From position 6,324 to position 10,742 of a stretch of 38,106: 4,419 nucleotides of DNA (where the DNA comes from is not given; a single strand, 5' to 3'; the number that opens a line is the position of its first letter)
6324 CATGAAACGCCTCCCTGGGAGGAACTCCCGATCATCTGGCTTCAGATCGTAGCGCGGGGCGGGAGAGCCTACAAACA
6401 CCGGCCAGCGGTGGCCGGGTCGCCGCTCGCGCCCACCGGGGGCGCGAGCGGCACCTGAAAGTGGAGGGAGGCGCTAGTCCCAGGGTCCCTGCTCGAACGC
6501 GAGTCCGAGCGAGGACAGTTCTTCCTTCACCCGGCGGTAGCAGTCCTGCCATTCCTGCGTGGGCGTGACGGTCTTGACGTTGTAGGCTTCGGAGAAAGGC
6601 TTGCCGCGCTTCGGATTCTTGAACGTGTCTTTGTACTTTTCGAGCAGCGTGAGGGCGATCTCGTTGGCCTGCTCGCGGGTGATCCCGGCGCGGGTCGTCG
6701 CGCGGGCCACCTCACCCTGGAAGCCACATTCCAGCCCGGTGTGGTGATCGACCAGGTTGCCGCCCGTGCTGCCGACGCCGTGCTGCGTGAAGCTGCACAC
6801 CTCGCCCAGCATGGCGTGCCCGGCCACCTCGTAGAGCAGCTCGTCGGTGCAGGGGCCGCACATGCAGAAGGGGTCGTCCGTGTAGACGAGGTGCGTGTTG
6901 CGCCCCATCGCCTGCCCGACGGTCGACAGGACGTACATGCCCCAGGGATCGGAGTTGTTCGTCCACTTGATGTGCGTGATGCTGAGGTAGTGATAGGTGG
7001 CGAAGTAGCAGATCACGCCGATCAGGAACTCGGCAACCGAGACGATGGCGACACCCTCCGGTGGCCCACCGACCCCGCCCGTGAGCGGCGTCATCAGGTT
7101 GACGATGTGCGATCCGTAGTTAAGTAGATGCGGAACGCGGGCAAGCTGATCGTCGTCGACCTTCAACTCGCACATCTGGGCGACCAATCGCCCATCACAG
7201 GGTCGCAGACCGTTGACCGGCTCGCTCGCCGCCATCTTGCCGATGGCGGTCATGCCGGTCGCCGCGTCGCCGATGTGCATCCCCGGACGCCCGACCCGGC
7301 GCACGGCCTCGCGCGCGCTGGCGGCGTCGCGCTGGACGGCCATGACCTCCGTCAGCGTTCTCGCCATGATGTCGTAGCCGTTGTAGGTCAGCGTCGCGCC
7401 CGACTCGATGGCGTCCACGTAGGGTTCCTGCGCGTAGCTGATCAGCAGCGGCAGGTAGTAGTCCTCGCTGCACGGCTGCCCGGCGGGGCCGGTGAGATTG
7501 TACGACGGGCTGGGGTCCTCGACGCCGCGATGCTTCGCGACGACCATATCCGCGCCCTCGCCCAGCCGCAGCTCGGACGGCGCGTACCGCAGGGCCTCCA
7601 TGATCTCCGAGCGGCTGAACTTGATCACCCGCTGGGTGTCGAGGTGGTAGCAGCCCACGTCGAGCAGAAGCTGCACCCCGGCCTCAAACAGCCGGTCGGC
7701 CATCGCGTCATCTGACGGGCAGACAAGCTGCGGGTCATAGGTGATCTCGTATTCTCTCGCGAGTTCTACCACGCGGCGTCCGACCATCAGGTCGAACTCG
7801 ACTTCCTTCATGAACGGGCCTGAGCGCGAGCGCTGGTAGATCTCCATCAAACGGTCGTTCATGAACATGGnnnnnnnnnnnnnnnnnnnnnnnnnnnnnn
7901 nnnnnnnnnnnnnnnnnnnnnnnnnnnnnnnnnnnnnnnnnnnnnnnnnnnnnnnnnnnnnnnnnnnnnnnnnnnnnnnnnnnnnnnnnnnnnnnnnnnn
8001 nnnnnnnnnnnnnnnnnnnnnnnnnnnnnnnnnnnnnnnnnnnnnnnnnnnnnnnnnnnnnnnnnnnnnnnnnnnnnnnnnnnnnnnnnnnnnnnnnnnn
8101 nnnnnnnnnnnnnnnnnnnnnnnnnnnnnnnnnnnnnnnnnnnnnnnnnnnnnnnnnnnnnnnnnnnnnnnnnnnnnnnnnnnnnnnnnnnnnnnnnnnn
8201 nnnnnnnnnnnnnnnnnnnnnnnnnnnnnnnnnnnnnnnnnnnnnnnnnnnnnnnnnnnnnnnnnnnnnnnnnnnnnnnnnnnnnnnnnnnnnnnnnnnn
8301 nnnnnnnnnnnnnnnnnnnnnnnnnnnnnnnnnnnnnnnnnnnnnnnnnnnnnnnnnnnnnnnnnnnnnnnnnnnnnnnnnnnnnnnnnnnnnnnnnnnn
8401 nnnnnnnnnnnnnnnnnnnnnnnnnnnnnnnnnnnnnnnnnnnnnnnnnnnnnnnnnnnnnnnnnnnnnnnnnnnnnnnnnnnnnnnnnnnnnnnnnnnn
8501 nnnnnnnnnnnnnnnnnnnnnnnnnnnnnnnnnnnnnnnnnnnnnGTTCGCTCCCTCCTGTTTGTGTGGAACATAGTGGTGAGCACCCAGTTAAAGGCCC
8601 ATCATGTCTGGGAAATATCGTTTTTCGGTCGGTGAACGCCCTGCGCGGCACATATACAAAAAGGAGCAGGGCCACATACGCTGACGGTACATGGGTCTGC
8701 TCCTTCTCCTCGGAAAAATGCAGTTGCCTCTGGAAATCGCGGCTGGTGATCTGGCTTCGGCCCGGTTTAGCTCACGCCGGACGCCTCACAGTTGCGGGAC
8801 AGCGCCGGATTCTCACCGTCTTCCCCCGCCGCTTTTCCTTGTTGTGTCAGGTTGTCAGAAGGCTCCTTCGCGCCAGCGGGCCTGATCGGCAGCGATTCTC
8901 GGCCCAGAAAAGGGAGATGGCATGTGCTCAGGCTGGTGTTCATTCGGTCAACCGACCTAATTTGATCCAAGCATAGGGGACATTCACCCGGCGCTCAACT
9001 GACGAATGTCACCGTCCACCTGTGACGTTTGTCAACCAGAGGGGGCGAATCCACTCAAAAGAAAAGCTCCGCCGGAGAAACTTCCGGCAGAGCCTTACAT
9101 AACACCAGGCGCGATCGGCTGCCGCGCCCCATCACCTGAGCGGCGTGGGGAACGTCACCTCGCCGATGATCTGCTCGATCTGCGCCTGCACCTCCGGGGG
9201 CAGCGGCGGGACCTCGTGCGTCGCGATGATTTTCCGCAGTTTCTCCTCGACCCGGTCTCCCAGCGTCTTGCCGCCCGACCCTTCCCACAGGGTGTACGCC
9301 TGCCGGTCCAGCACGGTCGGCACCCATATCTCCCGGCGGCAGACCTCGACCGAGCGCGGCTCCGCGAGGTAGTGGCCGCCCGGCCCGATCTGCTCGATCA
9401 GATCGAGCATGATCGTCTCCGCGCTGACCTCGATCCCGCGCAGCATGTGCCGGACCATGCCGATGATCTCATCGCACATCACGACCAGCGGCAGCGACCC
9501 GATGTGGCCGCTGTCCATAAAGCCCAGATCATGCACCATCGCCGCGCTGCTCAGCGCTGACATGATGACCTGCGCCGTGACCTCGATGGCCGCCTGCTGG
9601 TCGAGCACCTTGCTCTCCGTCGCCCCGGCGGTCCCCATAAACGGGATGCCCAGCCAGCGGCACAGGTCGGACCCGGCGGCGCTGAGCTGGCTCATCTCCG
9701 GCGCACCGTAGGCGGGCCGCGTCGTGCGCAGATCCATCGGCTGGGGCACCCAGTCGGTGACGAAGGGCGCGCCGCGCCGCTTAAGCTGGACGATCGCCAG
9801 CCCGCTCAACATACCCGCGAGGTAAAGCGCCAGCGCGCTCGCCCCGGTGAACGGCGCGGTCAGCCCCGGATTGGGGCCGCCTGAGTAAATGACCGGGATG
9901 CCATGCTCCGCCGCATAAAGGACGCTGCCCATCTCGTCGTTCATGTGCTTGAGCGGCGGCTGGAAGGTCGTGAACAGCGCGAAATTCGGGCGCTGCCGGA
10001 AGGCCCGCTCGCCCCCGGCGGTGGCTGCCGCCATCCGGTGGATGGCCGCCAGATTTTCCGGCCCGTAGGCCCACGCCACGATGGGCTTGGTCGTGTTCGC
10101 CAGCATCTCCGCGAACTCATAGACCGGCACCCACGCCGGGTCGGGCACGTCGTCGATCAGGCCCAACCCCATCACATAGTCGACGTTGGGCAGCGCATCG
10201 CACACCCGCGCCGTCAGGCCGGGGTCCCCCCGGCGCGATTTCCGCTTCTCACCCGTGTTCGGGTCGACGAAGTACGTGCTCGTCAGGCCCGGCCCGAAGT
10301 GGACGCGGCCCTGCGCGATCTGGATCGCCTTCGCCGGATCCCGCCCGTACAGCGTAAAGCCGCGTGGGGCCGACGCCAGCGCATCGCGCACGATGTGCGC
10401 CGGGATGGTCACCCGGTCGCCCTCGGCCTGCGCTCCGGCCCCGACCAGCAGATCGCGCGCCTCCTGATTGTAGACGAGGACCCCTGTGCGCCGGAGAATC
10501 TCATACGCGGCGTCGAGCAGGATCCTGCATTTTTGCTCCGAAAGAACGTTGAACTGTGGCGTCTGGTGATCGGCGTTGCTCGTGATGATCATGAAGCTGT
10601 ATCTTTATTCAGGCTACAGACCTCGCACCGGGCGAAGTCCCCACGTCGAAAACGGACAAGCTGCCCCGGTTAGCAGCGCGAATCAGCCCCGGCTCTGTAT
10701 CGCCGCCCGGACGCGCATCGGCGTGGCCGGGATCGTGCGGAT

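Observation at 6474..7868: Bacterial MtmB-family methyltransferase with Gly in place of the catalytic pyrrolysine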

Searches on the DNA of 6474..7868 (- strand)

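Call 63: search_rna_families(sources=[L168, L171, L172, L174, L175, L180, L167], threshold=gathering)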
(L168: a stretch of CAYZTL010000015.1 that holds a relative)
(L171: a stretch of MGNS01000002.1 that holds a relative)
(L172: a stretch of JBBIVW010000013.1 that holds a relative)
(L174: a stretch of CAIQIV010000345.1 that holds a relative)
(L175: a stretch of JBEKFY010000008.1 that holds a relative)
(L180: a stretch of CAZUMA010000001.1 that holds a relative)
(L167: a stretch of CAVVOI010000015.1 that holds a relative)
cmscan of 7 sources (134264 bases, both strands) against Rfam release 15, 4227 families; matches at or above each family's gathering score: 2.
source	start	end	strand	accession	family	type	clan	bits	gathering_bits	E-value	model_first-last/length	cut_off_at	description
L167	2596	2744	-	RF01482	AdoCbl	Cis-reg; riboswitch;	CL00101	55.9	50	3e-07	1-149/149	no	AdoCbl (Cobalamin/B12) riboswitch aptamer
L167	9102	9218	+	RF00174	Cobalamin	Cis-reg; riboswitch;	CL00101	33.1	31.5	0.00024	1-189/189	no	Cobalamin riboswitch aptamer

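Call 93: search_rna_families(sources=[L187, L183, L184, L185, L189, L177], threshold=gathering)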
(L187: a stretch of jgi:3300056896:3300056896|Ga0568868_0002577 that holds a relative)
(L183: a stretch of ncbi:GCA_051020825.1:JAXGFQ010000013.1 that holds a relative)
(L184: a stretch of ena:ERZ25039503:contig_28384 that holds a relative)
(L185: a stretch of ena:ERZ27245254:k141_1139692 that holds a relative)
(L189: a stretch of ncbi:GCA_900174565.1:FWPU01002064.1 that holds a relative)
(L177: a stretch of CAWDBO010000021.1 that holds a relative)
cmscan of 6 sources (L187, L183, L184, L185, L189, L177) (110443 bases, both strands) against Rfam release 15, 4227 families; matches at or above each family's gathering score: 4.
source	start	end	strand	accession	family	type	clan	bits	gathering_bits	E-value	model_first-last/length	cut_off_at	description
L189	9011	9164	+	RF01482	AdoCbl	Cis-reg; riboswitch;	CL00101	56.1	50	2.3e-07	1-149/149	no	AdoCbl (Cobalamin/B12) riboswitch aptamer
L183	17731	17830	+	RF00167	Purine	Cis-reg; riboswitch;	CL00123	55.7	37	1.4e-06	1-102/102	no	Purine riboswitch aptamer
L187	3227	3352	+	RF00174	Cobalamin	Cis-reg; riboswitch;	CL00101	41.8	31.5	6.3e-07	1-189/189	no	Cobalamin riboswitch aptamer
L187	10173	10240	+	RF00174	Cobalamin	Cis-reg; riboswitch;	CL00101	32.3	31.5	0.00034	46-168/189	no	Cobalamin riboswitch aptamer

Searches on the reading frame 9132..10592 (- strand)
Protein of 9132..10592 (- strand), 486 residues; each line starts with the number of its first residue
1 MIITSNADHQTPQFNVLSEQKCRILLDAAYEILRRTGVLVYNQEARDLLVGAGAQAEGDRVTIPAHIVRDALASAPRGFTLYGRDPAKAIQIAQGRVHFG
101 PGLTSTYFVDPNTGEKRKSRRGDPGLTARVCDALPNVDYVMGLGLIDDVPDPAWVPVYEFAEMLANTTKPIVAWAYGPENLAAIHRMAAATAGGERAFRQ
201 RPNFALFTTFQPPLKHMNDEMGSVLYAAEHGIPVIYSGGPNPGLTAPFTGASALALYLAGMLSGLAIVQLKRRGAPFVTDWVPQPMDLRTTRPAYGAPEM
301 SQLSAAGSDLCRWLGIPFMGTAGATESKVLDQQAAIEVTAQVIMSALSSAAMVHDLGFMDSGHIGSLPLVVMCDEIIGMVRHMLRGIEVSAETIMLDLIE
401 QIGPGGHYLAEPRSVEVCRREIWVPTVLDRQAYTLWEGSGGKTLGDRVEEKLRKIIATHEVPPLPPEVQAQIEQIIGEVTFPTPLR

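Call 5: search_protein_families(library=pfam, proteins=[window:9132-10592:-], max_evalue=0.01)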
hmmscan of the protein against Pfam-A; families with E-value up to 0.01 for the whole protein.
window:9132-10592:- (486 aa): 1 family
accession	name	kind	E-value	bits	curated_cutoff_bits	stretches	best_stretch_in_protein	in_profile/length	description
PF06253.16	MTTB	-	1.1e-78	265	25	1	8-476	25-492/500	Trimethylamine methyltransferase (MTTB)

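Call 52: search_protein_families(library=ncbifam, proteins=[window:9132-10592:-], max_evalue=0.01)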
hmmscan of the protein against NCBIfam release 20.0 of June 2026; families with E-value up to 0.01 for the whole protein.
window:9132-10592:- (486 aa): 1 family
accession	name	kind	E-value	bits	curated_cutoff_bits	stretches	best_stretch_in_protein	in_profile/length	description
TIGR02369.2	trimeth_pyl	equivalog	4e-102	342.1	525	1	13-478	2-467/469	[trimethylamine--corrinoid protein] Co-methyltransferase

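Call 56: search_solved_structures(query=window:9132-10592:-, max_evalue=0.001)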
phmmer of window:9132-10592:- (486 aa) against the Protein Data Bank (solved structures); distinct sequences matched with E-value up to 0.001: 5.
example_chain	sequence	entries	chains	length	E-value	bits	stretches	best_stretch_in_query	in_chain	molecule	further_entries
9yce_A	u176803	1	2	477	1.5e-52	182.4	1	11-477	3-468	Glycine betaine methyltransferase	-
2qne_A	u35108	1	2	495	1.6e-52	182.2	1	11-477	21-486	Putative methyltransferase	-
7xcl_A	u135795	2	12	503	7.9e-46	160.2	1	14-477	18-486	Trimethylamine methyltransferase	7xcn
7xcm_A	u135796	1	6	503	9.3e-46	159.9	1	14-477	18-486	Trimethylamine methyltransferase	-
4yyc_A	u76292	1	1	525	5.2e-40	141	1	12-477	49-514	Putative trimethylamine methyltransferase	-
